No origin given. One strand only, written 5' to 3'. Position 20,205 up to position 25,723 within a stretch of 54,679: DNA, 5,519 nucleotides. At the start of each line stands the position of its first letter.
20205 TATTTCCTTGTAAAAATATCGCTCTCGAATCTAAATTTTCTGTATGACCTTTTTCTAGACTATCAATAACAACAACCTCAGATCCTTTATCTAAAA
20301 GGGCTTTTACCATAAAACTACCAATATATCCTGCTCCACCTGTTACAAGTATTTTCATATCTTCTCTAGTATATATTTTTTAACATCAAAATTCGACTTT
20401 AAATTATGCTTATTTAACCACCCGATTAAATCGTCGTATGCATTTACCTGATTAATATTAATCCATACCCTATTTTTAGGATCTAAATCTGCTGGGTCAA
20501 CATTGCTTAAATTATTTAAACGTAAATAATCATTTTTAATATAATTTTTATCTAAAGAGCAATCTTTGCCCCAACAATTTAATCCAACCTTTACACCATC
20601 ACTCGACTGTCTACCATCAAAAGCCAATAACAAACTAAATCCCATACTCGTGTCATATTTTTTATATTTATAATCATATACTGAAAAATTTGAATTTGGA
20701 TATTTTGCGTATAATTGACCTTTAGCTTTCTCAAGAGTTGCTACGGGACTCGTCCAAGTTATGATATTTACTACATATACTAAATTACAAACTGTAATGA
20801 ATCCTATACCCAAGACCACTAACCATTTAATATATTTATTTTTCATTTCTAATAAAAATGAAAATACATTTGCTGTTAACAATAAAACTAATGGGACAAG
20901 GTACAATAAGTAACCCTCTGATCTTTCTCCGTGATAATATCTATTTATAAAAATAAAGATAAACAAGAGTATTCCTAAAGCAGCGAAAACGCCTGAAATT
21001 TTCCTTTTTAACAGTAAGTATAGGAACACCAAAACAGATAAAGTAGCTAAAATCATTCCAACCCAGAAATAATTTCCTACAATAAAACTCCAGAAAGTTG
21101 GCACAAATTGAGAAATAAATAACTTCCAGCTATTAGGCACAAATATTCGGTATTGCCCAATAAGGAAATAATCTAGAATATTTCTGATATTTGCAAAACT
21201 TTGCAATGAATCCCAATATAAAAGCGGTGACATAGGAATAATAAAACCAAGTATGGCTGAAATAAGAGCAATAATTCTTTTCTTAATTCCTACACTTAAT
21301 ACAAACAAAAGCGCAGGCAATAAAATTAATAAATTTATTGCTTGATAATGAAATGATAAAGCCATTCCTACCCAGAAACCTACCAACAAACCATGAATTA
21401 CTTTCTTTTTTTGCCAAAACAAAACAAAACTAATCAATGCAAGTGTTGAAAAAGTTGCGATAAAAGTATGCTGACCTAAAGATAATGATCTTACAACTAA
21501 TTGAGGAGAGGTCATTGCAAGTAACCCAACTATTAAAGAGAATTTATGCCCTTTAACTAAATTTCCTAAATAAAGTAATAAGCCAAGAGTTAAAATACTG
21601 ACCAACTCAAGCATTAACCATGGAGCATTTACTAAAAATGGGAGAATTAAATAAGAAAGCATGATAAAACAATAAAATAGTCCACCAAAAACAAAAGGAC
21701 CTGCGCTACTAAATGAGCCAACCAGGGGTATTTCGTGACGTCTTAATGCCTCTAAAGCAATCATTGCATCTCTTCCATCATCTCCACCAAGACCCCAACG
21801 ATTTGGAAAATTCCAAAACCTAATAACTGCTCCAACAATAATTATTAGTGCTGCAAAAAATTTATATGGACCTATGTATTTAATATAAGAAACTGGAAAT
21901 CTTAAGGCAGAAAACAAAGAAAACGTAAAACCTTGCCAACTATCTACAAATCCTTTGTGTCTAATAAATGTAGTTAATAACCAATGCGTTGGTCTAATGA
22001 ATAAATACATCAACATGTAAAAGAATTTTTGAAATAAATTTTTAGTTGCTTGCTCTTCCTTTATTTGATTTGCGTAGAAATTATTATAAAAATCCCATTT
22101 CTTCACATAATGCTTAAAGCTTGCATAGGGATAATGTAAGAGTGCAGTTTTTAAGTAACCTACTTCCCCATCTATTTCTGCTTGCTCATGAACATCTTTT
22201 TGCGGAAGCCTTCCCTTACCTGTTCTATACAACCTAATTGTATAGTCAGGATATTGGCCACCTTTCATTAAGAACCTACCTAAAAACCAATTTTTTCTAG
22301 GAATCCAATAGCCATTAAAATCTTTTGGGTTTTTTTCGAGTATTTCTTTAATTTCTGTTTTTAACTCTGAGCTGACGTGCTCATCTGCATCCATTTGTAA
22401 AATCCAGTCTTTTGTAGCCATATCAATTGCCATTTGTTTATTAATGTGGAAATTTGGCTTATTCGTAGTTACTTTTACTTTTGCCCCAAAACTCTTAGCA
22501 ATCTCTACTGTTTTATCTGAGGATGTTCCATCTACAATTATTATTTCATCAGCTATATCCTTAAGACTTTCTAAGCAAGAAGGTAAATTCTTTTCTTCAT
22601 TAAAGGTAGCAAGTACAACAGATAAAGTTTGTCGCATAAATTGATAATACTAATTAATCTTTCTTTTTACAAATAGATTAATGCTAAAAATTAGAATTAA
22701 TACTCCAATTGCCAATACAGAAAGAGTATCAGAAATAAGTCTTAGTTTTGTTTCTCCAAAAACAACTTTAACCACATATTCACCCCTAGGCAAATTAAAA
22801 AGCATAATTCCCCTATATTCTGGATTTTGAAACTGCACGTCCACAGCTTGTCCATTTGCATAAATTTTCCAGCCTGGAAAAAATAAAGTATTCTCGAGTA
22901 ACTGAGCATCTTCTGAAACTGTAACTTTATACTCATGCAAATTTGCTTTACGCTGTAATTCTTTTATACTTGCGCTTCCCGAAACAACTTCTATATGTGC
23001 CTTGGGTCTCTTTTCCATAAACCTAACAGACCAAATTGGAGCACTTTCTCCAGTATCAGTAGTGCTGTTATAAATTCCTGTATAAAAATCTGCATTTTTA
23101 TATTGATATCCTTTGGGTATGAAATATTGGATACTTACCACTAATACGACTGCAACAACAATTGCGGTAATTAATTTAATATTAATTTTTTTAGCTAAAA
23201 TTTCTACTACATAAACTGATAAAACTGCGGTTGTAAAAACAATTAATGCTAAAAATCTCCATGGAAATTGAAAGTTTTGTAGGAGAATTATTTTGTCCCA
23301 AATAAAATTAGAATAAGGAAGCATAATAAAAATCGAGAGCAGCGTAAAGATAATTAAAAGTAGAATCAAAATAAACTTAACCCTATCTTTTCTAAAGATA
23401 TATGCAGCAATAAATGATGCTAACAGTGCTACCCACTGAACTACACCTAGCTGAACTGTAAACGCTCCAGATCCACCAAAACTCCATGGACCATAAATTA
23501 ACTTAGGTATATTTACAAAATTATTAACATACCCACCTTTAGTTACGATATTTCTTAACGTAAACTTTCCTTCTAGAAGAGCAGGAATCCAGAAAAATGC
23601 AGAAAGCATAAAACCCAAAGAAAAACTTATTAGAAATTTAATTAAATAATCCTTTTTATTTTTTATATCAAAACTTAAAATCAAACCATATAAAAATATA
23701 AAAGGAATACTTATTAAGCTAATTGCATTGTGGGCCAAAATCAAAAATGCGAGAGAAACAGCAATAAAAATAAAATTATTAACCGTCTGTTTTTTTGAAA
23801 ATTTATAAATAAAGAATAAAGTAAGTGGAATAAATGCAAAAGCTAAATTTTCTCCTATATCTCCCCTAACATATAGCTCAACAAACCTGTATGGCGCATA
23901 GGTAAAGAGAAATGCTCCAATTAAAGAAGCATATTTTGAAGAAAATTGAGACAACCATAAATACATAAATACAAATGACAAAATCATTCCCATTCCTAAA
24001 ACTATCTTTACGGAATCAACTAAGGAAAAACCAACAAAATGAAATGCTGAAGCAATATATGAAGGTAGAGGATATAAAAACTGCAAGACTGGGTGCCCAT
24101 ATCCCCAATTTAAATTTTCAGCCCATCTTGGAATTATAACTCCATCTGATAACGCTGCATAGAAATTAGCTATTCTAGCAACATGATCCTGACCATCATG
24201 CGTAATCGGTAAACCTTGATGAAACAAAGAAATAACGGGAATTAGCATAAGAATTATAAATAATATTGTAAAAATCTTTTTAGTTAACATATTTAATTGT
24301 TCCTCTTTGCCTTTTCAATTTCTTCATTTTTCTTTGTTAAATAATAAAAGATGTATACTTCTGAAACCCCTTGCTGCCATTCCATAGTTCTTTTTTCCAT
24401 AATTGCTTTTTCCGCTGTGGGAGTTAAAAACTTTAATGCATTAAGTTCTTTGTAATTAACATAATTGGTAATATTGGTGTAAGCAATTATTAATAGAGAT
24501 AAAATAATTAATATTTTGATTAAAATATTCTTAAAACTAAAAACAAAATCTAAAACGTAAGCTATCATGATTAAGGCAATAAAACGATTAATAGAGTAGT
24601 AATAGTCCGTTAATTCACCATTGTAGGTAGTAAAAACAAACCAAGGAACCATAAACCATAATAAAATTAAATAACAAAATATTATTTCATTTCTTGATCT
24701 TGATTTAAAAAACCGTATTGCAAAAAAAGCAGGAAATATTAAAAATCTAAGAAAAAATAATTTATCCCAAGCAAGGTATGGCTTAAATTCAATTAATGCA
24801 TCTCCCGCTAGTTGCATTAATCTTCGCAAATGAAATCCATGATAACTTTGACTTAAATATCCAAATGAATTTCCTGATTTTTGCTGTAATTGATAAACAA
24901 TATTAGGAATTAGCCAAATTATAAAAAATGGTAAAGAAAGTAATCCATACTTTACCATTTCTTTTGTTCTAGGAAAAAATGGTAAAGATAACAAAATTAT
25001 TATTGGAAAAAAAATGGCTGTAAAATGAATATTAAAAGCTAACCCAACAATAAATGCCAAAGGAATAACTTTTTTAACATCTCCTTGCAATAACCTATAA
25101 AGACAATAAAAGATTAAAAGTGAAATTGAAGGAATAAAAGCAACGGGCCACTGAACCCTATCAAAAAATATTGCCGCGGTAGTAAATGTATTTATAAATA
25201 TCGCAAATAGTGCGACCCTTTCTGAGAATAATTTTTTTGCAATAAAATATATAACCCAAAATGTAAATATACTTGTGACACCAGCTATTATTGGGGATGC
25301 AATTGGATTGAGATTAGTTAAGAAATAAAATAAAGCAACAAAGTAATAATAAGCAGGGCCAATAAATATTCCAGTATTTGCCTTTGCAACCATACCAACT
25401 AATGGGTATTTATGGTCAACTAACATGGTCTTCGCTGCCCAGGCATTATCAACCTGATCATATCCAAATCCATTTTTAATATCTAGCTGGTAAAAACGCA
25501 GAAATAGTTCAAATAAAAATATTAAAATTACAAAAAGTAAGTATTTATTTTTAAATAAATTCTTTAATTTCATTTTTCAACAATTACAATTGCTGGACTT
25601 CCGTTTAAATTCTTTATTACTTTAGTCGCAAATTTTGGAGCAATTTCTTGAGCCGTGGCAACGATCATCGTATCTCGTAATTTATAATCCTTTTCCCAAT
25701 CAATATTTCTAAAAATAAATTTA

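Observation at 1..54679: A 54-kb locus devoted almost entirely to glycan building, in which about 20 GT-C-type membrane glycosyltransferases outnumber everything else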

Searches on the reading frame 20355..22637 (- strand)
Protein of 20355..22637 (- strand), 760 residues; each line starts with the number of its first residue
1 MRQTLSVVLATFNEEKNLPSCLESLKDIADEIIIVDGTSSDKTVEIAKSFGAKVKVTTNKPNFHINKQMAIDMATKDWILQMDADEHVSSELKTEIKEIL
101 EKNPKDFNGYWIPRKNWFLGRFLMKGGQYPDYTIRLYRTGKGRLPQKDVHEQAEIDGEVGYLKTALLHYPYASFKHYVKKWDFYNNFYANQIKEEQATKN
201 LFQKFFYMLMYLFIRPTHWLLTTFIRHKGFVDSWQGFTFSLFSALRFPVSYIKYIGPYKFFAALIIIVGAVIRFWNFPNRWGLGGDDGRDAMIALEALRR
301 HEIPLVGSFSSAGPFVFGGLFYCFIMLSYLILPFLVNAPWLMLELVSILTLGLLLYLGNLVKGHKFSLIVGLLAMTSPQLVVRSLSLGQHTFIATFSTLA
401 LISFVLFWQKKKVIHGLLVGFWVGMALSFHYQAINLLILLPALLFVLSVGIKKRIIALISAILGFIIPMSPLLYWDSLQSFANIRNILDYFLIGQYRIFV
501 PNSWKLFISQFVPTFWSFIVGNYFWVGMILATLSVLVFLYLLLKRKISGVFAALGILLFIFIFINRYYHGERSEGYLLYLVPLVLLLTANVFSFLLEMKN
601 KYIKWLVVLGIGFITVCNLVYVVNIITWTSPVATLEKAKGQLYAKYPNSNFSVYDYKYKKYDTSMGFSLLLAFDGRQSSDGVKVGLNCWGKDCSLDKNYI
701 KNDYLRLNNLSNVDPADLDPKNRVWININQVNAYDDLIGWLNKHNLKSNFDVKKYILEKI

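Call 4: search_protein_families(library=pfam, proteins=[window:20355-22637:-])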
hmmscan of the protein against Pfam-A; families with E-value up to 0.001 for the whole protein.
window:20355-22637:- (760 aa): 3 families
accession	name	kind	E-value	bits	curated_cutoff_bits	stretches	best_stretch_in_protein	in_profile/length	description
PF00535.33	Glycos_transf_2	-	4.8e-22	79.1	23.3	1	6-126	1-129/168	Glycosyl transferase family 2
PF13704.12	Glyco_tranf_2_4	-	1.1e-05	26.3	27.5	1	13-89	2-85/98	Glycosyl transferase family 2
PF13231.12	PMT_2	-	8.8e-05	23.2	26.1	1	326-475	11-160/160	Dolichyl-phosphate-mannose-protein mannosyltransferase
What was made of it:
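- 20355..22637 (-): Fusion of an N-terminal GT2 domain with a C-terminal PMT_2-like GT-C domain, 760 aa. PMT_2 scores 23.2 bits, below the gathering score (call 4).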

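Call 11: search_protein_families(library=ncbifam, proteins=[window:20355-22637:-], max_evalue=0.1)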
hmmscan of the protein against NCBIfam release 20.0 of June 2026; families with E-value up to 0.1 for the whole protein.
window:20355-22637:- (760 aa): 12 families
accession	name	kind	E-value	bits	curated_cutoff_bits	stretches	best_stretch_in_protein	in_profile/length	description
TIGR04283.1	glyco_like_mftF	equivalog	4.1e-14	52.7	182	1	5-105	1-102/221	TIGR04283 family arsenosugar biosynthesis glycosyltransferase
TIGR04195.1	S_glycosyl_SunS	equivalog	7.5e-13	48.1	350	1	7-99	61-154/421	SunS family peptide S-glycosyltransferase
NF007482.0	PRK10073.1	equivalog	4e-08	32.6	423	1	3-106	6-116/334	glycosyltransferase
TIGR04182.1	glyco_TIGR04182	equivalog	1.1e-07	31.6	325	1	6-90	3-87/293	S-layer glycoprotein N-glycosyltransferase AglJ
NF010496.0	PRK13915.1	equivalog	6.7e-07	28.7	262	1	3-56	31-90/307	glucosyl-3-phosphoglycerate synthase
NF038302.1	EPS_HpsE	equivalog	7.8e-06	25.1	300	1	5-97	3-108/307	hormogonium polysaccharide biosynthesis glycosyltransferase HpsE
NF041391.1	DPhHxTase_Halo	equivalog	1.7e-05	23.9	375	1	10-88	2-81/213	dolichyl-phosphate hexose transferase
NF045692.1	OglycostaseCruG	equivalog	0.00025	20.1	600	1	4-100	42-152/386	2'-O-glycosyltransferase CruG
NF041875.1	EPS_EpsD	equivalog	0.00053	19.5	370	1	5-93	1-97/325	exopolysaccharide biosynthesis glycosyltransferase EpsD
NF053739.1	GlytfEpsEBac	equivalog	0.0049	15.9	450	1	5-90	3-98/265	glycosyltransferase EpsE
NF047683.1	TeichurnBiosyTuaG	equivalog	0.01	15.5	400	1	3-95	6-107/252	teichuronic acid biosynthesis protein TuaG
NF058614.1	PPMAGASynPpgS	equivalog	0.012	15.1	370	1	7-54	4-51/226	polyprenyl-phospho-N-acetylgalactosaminyl synthase PpgS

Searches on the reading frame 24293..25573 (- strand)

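Call 5: search_protein_families(library=pfam, proteins=[window:24293-25573:-])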
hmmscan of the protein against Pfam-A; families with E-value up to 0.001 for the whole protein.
window:24293-25573:- (426 aa): 2 families
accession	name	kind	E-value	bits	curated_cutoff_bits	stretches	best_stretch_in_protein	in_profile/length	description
PF13231.12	PMT_2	-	1.1e-08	35.9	26.1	1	73-221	4-154/160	Dolichyl-phosphate-mannose-protein mannosyltransferase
PF03649.18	UPF0014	-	0.0005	19.9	22.6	1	327-374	33-80/242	Uncharacterised protein family (UPF0014)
